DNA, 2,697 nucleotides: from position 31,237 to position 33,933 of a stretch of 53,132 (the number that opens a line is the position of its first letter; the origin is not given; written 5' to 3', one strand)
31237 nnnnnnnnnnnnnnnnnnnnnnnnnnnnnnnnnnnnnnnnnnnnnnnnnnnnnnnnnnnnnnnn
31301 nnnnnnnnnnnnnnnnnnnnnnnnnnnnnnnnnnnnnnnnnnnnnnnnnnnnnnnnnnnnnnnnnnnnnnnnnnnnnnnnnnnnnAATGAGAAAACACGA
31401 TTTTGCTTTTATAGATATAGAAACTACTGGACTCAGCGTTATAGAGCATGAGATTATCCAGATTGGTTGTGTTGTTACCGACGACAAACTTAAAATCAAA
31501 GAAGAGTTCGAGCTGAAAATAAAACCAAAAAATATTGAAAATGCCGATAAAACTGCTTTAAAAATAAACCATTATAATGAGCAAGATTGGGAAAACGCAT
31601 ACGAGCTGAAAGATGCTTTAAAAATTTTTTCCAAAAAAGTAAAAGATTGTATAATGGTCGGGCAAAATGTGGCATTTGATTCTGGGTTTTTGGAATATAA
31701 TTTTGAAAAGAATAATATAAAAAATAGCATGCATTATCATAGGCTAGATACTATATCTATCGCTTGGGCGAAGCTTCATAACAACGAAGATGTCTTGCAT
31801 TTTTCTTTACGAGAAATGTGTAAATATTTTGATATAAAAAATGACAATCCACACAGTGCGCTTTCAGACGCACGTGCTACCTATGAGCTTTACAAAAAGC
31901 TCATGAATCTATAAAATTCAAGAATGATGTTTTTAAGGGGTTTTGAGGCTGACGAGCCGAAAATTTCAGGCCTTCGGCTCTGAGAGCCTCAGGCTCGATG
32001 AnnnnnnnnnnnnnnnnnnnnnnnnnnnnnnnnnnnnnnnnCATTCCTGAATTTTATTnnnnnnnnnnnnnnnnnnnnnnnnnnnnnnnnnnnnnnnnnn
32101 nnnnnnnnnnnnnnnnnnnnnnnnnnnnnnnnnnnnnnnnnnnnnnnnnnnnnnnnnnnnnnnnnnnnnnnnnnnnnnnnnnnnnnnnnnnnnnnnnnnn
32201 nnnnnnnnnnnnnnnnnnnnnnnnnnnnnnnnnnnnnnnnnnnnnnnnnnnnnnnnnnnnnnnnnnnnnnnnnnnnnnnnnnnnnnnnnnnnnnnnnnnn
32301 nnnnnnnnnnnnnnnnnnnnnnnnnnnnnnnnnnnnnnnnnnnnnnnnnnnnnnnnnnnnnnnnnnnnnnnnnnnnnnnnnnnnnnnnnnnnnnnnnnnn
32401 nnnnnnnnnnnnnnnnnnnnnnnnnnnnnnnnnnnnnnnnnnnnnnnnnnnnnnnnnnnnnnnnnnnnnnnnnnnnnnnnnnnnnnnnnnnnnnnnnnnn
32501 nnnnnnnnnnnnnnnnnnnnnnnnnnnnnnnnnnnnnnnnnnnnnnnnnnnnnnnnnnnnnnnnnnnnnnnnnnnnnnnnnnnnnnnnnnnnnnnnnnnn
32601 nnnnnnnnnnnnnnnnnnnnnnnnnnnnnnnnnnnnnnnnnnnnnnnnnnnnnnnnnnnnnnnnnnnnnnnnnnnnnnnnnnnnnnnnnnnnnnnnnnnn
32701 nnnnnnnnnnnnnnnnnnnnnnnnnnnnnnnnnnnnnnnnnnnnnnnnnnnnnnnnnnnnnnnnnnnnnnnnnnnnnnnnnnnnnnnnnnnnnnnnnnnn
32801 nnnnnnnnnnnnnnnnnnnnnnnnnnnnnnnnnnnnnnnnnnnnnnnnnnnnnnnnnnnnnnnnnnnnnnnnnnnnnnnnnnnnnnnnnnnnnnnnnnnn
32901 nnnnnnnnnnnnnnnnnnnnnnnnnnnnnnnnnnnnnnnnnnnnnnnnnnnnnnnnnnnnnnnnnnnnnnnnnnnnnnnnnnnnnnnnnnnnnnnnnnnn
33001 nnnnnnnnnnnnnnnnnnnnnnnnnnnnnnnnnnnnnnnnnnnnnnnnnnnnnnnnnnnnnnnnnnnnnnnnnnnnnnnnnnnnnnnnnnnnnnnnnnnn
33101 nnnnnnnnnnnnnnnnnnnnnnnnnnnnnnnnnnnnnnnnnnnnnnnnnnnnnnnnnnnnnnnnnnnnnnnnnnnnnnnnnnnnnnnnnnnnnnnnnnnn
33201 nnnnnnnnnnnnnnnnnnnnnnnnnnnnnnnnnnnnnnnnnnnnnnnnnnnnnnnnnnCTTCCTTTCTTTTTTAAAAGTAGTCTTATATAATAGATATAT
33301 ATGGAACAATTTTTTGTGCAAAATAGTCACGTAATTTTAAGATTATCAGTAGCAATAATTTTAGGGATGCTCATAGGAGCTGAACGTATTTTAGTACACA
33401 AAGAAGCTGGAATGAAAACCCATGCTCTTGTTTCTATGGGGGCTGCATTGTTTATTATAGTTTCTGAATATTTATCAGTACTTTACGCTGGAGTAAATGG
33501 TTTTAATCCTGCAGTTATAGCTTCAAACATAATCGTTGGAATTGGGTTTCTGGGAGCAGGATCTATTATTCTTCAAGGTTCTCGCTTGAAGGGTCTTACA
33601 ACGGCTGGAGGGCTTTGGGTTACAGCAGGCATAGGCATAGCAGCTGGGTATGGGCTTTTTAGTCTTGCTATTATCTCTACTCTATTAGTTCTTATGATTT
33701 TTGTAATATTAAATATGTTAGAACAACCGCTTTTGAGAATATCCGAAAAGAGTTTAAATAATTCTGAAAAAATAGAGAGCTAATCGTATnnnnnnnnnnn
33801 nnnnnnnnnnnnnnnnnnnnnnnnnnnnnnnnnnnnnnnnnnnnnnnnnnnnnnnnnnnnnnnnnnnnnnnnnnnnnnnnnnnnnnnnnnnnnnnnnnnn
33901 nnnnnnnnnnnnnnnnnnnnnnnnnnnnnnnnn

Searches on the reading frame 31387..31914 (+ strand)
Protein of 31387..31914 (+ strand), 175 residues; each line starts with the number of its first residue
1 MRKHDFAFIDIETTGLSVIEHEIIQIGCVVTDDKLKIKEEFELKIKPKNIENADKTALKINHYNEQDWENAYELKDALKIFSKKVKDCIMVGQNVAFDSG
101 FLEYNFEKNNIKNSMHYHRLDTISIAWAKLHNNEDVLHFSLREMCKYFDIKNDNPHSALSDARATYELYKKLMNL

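Call 7: search_protein_families(library=pfam, proteins=[window:31387-31914:+], max_evalue=0.01)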
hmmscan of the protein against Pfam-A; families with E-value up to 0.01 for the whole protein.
window:31387-31914:+ (175 aa): 4 families
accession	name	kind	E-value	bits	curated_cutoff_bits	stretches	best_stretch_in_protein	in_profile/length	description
PF00929.31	RNase_T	-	2.6e-32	113.1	24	1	8-169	2-164/164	Exonuclease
PF16473.11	Rv2179c-like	-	7.2e-08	32.8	27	1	7-169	3-173/177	3'-5' exoribonuclease Rv2179c-like domain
PF13482.12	RNase_H_2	-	0.0004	20.8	22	0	7-169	1-134/165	RNase_H superfamily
PF21762.3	DEDDh_C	-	0.00095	19.8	27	1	83-168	103-184/188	DNA polymerase III subunit epsilon-like, C-terminal domain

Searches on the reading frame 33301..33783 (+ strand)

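Call 11: search_protein_families(library=pfam, proteins=[window:33301-33783:+], max_evalue=0.001)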
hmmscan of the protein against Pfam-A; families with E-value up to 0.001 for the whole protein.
window:33301-33783:+ (160 aa): 1 family
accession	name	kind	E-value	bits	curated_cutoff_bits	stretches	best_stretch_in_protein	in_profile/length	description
PF02308.21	MgtC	-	2.1e-32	112.4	31.4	1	15-142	1-120/121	MgtC family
